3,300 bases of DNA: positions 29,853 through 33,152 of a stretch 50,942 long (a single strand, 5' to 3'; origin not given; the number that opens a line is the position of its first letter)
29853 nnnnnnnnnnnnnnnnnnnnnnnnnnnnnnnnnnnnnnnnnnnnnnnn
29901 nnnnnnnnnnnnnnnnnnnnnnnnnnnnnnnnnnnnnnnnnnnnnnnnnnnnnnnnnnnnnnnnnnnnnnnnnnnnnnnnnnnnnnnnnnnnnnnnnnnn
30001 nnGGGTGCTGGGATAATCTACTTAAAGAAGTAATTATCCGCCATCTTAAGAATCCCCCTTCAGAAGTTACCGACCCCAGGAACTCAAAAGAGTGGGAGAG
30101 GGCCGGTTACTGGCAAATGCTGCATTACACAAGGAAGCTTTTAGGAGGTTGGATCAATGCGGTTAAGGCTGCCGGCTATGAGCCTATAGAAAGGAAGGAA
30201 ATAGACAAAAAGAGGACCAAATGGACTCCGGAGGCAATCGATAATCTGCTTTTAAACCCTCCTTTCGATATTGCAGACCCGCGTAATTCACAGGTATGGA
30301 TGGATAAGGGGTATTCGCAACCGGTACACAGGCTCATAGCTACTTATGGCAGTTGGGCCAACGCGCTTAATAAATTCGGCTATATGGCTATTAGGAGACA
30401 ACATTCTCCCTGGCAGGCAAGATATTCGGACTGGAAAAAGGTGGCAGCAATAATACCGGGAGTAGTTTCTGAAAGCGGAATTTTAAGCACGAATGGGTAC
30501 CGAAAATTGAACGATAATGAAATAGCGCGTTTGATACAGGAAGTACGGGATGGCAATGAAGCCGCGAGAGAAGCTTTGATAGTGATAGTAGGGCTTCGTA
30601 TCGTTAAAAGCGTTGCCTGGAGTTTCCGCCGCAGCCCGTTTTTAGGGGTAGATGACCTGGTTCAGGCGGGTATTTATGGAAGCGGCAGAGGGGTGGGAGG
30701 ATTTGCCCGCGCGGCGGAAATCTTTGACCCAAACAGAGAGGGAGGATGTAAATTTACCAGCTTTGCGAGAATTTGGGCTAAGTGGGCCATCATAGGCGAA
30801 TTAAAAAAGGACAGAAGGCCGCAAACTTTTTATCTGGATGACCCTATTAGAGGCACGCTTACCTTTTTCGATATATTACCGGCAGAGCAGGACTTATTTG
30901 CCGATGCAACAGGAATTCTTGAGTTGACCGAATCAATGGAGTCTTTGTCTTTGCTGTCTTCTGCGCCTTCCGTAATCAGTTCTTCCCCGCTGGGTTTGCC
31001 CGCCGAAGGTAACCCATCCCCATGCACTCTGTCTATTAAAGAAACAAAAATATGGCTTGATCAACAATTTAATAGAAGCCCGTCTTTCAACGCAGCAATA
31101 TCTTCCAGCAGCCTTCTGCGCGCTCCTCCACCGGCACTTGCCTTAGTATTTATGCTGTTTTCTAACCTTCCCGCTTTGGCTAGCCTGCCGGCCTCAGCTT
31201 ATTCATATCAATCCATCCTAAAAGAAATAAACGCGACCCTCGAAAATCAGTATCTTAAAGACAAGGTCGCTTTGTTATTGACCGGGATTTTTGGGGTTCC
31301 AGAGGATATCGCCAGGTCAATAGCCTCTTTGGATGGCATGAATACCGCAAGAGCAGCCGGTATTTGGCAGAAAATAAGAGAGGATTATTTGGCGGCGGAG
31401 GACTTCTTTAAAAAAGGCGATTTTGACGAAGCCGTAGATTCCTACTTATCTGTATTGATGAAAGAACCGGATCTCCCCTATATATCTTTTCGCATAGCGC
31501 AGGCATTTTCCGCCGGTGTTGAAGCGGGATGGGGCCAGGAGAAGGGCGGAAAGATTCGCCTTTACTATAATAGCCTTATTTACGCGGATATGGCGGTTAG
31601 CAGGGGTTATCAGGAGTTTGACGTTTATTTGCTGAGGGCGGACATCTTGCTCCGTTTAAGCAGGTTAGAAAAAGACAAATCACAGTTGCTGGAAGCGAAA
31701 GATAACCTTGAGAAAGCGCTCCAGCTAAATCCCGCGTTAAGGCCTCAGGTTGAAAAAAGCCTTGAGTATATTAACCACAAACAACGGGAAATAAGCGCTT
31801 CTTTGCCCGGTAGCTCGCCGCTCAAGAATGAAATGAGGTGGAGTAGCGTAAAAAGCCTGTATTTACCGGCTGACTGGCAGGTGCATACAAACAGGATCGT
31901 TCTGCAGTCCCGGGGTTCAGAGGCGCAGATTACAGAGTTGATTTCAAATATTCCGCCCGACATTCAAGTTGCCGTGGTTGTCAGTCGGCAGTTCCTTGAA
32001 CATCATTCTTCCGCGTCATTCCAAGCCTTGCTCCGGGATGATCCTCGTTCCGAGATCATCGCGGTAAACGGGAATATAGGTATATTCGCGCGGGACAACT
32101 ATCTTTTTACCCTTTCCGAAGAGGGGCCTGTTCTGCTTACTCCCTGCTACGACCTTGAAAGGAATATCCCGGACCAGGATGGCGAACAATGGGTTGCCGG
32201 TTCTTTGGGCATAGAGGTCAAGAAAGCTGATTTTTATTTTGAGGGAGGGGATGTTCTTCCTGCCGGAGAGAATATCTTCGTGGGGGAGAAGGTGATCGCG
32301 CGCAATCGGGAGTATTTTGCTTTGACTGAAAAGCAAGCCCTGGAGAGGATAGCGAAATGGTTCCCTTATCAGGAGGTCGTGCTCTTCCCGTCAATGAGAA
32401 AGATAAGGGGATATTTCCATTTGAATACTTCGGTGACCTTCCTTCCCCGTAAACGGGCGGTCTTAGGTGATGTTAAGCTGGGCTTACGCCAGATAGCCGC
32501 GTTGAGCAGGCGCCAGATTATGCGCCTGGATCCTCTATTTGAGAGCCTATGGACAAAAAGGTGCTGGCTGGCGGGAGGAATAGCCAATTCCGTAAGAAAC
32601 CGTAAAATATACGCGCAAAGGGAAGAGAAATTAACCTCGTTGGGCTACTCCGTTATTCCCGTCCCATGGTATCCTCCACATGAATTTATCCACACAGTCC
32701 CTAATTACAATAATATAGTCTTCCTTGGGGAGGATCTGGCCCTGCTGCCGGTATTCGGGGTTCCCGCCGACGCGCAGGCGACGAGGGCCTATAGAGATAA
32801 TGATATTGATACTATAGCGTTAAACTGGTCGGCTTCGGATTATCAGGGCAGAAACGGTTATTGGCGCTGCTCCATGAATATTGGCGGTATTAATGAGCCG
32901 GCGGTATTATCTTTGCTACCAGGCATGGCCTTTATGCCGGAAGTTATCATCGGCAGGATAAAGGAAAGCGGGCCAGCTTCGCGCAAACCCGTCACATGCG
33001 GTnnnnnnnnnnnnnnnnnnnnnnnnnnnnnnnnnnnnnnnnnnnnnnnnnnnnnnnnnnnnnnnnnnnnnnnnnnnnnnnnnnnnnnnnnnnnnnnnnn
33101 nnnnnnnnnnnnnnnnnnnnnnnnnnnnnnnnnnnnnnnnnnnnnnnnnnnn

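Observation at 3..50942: One uninterrupted ORF fills the entire 50.9-kb window (at least 16,980 codons, open at both ends)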

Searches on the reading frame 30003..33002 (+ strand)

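Call 20: search_protein_families(library=pfam, proteins=[window:30003-33002:+], max_evalue=0.05)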
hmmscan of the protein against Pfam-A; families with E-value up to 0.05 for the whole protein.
window:30003-33002:+ (1000 aa): 8 families
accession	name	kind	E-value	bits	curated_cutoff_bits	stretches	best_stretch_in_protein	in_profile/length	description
PF13414.12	TPR_11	-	4.8e-05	23.4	26.8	1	468-502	4-38/42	TPR repeat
PF07719.23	TPR_2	-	0.00045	20.6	27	0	463-490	6-33/34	Tetratricopeptide repeat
PF00515.34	TPR_1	-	0.0015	18.7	27.8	0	468-490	11-33/34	Tetratricopeptide repeat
PF13181.12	TPR_8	-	0.0059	17.1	25.7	0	546-578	1-33/34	Tetratricopeptide repeat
PF18780.6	HNH_repeat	-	0.0074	17.1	26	0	44-60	38-54/54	Homing endonuclease associated repeat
PF04542.20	Sigma70_r2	-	0.031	14.5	24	0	199-272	7-70/71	Sigma-70 region 2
PF13432.12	TPR_16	-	0.046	14.6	32.7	0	462-502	1-41/65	Tetratricopeptide repeat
PF24575.1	TPR_Slam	-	0.047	14.6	35.2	0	465-502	54-91/104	Surface lipoprotein assembly modifier, N-terminal TPR repeats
